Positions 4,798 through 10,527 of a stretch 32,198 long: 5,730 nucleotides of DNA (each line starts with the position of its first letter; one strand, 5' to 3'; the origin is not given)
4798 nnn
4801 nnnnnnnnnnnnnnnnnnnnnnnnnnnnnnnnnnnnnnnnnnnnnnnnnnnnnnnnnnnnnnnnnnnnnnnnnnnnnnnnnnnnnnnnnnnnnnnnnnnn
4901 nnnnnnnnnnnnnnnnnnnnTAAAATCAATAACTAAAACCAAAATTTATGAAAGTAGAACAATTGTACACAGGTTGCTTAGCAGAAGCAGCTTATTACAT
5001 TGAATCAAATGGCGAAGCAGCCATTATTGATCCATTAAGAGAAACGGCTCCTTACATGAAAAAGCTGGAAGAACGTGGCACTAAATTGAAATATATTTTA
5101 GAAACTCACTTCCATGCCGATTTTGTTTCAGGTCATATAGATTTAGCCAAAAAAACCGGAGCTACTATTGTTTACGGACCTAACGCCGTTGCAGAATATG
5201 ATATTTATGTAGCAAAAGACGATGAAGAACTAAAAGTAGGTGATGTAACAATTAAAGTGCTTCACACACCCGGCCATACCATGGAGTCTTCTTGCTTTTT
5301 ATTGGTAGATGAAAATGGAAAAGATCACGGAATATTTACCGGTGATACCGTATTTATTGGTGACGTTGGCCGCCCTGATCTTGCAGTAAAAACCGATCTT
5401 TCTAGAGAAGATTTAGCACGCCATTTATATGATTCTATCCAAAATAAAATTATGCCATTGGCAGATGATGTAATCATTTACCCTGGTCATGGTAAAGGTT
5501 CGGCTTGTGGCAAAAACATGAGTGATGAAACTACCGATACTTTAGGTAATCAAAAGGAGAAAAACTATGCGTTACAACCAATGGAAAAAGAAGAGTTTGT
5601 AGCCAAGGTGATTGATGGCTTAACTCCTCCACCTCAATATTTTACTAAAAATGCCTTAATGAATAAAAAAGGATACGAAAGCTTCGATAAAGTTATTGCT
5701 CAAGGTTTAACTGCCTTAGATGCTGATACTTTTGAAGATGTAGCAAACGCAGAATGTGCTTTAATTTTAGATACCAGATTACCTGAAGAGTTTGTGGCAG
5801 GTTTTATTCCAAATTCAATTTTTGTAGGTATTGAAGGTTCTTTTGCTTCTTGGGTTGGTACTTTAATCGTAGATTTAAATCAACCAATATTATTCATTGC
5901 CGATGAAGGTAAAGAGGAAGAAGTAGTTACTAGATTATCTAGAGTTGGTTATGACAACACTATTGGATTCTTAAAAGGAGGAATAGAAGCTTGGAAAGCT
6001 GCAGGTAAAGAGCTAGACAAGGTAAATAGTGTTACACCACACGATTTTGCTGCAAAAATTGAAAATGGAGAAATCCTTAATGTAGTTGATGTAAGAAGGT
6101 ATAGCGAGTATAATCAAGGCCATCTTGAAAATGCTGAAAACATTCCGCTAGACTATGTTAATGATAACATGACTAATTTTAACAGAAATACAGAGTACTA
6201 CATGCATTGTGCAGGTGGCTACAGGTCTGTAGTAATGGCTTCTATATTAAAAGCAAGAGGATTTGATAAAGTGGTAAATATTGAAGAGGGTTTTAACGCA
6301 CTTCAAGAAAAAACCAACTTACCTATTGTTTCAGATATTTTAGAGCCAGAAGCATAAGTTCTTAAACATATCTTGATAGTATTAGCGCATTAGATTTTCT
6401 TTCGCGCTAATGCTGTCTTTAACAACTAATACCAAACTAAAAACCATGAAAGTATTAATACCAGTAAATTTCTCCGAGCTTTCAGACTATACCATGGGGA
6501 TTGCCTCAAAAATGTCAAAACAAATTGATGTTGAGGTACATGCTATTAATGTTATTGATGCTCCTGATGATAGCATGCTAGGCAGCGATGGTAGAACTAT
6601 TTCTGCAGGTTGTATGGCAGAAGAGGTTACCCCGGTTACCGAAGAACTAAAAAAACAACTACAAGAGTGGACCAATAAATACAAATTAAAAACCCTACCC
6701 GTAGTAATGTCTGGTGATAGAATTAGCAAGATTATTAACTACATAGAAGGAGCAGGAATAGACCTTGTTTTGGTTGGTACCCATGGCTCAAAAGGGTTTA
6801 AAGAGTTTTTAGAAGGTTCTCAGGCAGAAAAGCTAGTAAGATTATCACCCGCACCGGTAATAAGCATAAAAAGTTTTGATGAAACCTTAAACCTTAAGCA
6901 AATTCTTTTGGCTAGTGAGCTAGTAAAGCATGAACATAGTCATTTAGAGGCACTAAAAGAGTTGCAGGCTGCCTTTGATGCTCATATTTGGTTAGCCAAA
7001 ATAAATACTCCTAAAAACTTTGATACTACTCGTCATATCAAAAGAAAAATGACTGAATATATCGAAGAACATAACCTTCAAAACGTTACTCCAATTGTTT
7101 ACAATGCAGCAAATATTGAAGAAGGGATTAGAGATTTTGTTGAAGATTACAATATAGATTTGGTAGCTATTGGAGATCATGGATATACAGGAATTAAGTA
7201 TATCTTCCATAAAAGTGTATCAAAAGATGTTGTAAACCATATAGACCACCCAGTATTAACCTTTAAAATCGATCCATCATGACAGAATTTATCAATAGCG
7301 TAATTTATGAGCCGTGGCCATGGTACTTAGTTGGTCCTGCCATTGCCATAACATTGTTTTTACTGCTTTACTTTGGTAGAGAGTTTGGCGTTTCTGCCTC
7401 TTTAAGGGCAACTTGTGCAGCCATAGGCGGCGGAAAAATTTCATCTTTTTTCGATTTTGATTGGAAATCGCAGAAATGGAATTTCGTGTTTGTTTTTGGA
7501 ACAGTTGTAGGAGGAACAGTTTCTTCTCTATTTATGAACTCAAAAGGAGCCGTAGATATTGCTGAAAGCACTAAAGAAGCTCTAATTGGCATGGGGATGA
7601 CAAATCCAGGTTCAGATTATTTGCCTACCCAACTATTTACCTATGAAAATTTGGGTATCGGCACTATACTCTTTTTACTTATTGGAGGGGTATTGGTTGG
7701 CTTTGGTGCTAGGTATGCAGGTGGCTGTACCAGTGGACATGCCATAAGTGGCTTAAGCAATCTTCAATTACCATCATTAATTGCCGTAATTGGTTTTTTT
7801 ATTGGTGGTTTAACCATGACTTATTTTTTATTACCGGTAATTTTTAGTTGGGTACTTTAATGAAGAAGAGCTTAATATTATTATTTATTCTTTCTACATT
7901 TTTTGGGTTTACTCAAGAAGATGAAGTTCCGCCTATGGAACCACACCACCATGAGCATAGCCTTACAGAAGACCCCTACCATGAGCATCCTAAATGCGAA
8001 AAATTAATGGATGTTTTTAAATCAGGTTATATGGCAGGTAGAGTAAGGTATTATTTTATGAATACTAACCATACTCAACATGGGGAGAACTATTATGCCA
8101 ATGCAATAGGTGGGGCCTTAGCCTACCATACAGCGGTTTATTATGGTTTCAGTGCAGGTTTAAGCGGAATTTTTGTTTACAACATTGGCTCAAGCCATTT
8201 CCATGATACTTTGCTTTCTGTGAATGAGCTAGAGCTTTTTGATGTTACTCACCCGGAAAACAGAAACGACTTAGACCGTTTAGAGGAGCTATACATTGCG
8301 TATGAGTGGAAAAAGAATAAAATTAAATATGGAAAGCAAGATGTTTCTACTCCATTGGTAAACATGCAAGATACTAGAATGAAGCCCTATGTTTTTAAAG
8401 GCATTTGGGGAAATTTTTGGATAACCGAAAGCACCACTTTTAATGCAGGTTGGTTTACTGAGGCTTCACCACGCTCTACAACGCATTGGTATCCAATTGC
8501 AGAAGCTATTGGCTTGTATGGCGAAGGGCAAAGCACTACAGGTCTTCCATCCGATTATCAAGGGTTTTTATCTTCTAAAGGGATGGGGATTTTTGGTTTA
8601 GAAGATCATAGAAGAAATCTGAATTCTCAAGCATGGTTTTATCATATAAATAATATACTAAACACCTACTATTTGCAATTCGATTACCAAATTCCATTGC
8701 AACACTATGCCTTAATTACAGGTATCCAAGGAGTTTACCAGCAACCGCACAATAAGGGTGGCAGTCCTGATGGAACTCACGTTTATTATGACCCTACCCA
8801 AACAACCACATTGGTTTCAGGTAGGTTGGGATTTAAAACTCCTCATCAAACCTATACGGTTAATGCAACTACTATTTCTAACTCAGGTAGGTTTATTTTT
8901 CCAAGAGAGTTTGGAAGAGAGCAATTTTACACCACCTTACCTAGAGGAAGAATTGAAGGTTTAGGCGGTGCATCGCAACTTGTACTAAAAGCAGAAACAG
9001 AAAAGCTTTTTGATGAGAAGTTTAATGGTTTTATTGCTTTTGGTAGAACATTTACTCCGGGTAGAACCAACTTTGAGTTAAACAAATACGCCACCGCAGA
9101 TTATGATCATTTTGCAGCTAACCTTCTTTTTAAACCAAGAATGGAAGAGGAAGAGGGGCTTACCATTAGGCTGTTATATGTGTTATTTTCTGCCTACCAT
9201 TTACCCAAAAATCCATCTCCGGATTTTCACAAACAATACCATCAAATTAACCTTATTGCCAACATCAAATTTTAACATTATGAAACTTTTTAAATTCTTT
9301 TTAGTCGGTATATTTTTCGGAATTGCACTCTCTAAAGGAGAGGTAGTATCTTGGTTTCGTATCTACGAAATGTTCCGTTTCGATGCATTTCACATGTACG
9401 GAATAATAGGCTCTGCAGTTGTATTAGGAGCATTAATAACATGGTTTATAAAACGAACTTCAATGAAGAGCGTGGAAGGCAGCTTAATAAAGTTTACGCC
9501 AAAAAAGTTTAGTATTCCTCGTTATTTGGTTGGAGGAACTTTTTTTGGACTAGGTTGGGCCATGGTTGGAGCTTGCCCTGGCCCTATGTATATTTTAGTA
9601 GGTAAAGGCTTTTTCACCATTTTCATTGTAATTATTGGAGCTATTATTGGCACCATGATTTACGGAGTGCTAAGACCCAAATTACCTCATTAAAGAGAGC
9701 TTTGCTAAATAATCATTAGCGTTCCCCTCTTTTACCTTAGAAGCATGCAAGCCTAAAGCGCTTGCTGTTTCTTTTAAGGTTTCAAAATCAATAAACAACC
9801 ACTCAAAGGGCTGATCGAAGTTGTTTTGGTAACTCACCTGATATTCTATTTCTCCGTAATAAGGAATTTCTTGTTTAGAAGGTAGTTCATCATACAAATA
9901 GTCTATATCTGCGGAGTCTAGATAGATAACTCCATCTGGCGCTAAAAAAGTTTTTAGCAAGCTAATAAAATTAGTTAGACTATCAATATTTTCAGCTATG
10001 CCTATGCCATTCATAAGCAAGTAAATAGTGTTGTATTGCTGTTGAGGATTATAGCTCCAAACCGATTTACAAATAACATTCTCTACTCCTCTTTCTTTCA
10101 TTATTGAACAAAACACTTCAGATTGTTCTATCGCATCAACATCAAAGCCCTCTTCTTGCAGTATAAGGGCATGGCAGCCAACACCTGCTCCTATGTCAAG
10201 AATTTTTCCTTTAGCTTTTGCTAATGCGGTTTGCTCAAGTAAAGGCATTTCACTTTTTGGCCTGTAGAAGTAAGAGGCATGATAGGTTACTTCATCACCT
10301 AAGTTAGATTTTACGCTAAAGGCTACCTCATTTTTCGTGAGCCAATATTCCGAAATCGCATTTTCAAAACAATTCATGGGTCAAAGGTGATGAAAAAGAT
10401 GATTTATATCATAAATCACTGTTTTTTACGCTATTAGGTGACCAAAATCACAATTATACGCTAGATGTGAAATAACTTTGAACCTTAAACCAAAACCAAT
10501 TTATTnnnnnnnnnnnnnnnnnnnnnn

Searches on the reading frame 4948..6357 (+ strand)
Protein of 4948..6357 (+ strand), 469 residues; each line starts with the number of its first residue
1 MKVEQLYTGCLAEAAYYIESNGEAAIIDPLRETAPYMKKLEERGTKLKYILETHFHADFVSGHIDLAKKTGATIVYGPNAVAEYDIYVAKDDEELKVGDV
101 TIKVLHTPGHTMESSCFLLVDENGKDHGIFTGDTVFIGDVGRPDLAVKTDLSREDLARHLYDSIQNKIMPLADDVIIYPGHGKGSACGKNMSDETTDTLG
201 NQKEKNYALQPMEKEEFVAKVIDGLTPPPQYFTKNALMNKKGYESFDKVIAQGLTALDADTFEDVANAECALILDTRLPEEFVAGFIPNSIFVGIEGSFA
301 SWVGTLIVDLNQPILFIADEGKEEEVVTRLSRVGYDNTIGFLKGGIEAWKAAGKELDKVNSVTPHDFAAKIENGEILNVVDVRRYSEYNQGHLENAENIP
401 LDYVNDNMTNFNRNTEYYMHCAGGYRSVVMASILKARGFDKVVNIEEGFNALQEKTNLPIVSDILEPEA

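Call 4: search_protein_families(library=pfam, proteins=[window:4948-6357:+])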
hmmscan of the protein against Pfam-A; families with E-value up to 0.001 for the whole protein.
window:4948-6357:+ (469 aa): 2 families
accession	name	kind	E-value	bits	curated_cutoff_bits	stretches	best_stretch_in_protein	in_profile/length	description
PF00581.25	Rhodanese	-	2.1e-30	105.6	22.2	2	363-454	1-101/102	Rhodanese-like domain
PF00753.33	Lactamase_B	-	4.3e-15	56.6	22.7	1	10-181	3-196/196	Metallo-beta-lactamase superfamily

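Call 10: search_protein_families(library=ncbifam, proteins=[window:4948-6357:+])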
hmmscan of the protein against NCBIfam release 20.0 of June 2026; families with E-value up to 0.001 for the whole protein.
window:4948-6357:+ (469 aa): 28 families (the best 25 are shown)
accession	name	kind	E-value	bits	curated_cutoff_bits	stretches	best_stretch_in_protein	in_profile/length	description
TIGR03413.1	GSH_gloB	equivalog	2.4e-21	76.2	200.8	1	19-181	16-164/248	hydroxyacylglutathione hydrolase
NF006444.0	PRK08762.1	equivalog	4.5e-19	68.4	449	2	358-457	13-112/387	molybdopterin-synthase adenylyltransferase MoeB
NF040641.1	bifunc_ST_SDO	equivalog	3.2e-18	65.8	625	2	90-220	263-378/423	bifunctional sulfur transferase/dioxygenase Blh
NF045521.1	rhoda_near_glyco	subfamily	1.7e-16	60.3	145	2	359-449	17-105/144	rhodanese homology domain-containing protein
NF007597.0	PRK10241.1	equivalog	5.5e-15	55.3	421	1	19-181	19-165/251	hydroxyacylglutathione hydrolase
NF041804.1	MBL_fold_SolJ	exception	1.6e-12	47.1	350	1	20-184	27-181/224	solanimycin biosynthesis MBL-fold hydrolase SolJ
NF001195.0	PRK00162.1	equivalog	3.6e-12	46.5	102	1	358-456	3-100/108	thiosulfate sulfurtransferase GlpE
NF033105.1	bla_subclass_B3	equivalog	6.1e-11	42.1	240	2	88-127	124-164/257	subclass B3 metallo-beta-lactamase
NF005902.0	PRK07878.1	equivalog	7.6e-11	41.5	647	1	359-454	286-383/392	adenylyltransferase/sulfurtransferase MoeZ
NF001133.1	PRK00142.1-1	equivalog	1.5e-10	41.1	170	1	359-450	105-201/229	oxygen-dependent tRNA uridine(34) hydroxylase TrhO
NF012229.1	bla_class_B_core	domain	5.5e-09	36.3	100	1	17-116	19-135/139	metallo-beta-lactamase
NF008750.0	PRK11784.1-2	equivalog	6.2e-08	32.1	241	0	378-401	17-40/346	tRNA 2-selenouridine(34) synthase MnmH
NF001911.0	PRK00685.1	equivalog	1.7e-07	30.9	144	1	12-76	7-70/228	metal-dependent hydrolase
NF007627.0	PRK10287.1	equivalog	3.1e-07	30.6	102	1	380-445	24-91/104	thiosulfate sulfurtransferase PspE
TIGR04568.1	arch_SelU_Nterm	equivalog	4.9e-07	29.8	200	0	316-403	47-130/215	selenouridine synthase SelU-like subunit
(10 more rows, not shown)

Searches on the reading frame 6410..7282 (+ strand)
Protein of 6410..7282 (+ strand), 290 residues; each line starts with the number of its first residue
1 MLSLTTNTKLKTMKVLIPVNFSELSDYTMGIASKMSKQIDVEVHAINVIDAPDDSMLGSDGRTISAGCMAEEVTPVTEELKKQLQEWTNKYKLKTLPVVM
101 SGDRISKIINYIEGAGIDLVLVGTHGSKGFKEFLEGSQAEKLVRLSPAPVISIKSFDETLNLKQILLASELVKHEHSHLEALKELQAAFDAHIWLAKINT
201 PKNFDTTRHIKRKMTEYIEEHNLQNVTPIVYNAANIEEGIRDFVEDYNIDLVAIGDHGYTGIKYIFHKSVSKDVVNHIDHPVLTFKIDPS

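Call 4: search_protein_families(library=pfam, proteins=[window:6410-7282:+])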
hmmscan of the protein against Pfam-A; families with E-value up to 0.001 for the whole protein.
window:6410-7282:+ (290 aa): 1 family
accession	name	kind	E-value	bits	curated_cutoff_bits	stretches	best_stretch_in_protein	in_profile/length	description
PF00582.32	Usp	-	3.9e-27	96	24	2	13-152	3-139/141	Universal stress protein family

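Call 10: search_protein_families(library=ncbifam, proteins=[window:6410-7282:+])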
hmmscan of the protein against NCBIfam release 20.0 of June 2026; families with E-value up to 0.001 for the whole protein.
window:6410-7282:+ (290 aa): 1 family
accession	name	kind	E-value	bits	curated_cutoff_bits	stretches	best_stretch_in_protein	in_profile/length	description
NF008380.0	PRK11175.1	equivalog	1.7e-09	37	227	1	55-180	50-171/313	universal stress protein UspE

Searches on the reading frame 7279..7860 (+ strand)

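Call 4: search_protein_families(library=pfam, proteins=[window:7279-7860:+])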
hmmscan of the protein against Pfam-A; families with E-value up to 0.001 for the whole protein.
window:7279-7860:+ (193 aa): 1 family
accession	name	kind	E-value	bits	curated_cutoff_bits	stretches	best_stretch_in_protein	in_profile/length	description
PF04143.19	Sulf_transp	-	2e-16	60.9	27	2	128-178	259-309/310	Sulphur transport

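Call 10: search_protein_families(library=ncbifam, proteins=[window:7279-7860:+])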
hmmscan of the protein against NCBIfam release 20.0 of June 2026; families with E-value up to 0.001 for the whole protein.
window:7279-7860:+ (193 aa): 1 family
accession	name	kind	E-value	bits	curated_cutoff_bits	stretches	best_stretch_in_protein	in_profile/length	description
NF052577.1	ThSTportTsuASprch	equivalog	3.7e-10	39.7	400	1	129-184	272-327/330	thiosulfate transporter TsuA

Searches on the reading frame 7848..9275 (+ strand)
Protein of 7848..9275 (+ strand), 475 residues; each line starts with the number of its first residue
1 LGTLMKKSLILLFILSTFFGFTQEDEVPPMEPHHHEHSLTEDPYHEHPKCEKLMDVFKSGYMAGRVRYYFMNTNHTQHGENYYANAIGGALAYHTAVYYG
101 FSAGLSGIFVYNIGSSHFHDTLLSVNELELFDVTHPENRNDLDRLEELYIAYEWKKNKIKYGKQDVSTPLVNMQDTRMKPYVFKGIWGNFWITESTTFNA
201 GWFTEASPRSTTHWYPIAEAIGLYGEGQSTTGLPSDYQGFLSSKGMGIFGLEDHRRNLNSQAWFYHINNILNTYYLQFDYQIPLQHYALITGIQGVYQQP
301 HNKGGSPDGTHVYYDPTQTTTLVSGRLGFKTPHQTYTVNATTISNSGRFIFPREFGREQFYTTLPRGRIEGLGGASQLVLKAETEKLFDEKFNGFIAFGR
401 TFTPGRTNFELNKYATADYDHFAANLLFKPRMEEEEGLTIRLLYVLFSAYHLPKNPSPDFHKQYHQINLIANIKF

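Call 4: search_protein_families(library=pfam, proteins=[window:7848-9275:+])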
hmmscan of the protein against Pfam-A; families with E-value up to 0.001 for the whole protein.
window:7848-9275:+ (475 aa): 1 family
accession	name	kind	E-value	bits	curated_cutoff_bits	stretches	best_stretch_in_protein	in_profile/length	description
PF03573.19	OprD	-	7.3e-08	32.3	25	1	156-295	103-229/394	outer membrane porin, OprD family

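Call 10: search_protein_families(library=ncbifam, proteins=[window:7848-9275:+])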
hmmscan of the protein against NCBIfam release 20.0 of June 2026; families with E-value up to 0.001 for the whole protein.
window:7848-9275:+ (475 aa): 1 family
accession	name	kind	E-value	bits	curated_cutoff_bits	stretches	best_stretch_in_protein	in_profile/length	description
NF033923.0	opr_proin_2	subfamily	0.00011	21.5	150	1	50-172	22-147/386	Opr family porin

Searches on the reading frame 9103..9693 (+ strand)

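Call 4: search_protein_families(library=pfam, proteins=[window:9103-9693:+])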
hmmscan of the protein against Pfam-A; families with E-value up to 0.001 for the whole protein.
window:9103-9693:+ (196 aa): 2 families
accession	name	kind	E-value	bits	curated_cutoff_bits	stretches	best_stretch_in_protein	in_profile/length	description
PF04143.19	Sulf_transp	-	3.3e-07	30.6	27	1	125-187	41-103/310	Sulphur transport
PF20398.3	DUF6691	-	3.4e-06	27.8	27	1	60-190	1-133/142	Family of unknown function (DUF6691)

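Call 10: search_protein_families(library=ncbifam, proteins=[window:9103-9693:+])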
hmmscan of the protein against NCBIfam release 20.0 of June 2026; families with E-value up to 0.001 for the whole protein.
window:9103-9693:+ (196 aa): 2 families
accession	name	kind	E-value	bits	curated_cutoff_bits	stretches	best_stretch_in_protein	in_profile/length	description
NF033796.1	selen_YedE_FdhT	exception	1.5e-05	24.4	350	1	56-187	210-332/387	selenium metabolism membrane protein YedE/FdhT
NF052577.1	ThSTportTsuASprch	equivalog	0.00074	19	400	0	66-176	6-109/330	thiosulfate transporter TsuA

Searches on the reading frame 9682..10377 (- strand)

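Call 3: search_protein_families(library=pfam, proteins=[window:9682-10377:-])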
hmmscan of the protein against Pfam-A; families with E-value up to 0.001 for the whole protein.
window:9682-10377:- (231 aa): 2 families
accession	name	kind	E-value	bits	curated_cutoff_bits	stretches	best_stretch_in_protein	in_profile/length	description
PF13489.12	Methyltransf_23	-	2.3e-07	31.1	27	1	51-165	18-128/164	Methyltransferase domain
PF03848.20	TehB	-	0.00074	19.4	20.4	0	56-94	31-69/193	Tellurite resistance protein TehB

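Call 10: search_protein_families(library=ncbifam, proteins=[window:9682-10377:-])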
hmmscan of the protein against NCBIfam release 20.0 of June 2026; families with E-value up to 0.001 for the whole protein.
window:9682-10377:- (231 aa): 8 families
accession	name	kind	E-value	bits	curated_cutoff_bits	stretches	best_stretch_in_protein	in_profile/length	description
NF051855.1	GlySarMtaseBact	equivalog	6.6e-06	25.9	350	1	39-179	37-184/259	glycine/sarcosine N-methyltransferase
NF008405.0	PRK11207.1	equivalog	2.9e-05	23.6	218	1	53-88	28-63/198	tellurite resistance methyltransferase TehB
NF011529.0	PRK14968.1-3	equivalog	5.5e-05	22.7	162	1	36-96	15-75/198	putative methyltransferase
NF008992.0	PRK12335.1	equivalog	0.00011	21.4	303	1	51-94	119-161/289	SAM-dependent methyltransferase TehB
NF041820.1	daptide_MTase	equivalog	0.00018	21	175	1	43-162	25-151/243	daptide-type RiPP biosynthesis methyltransferase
TIGR00477.1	tehB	equivalog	0.00037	19.9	219.5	1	55-94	73-112/238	tellurite resistance methyltransferase TehB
NF043040.1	corrin_prot_MT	hypoth_equivalog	0.00087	18.8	180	0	53-99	39-85/216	corrinoid protein-associated methyltransferase CpaM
TIGR01983.1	UbiG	equivalog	0.00091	18.6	102.95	0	56-153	50-151/228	bifunctional 2-polyprenyl-6-hydroxyphenol methylase/3-demethylubiquinol 3-O-methyltransferase UbiG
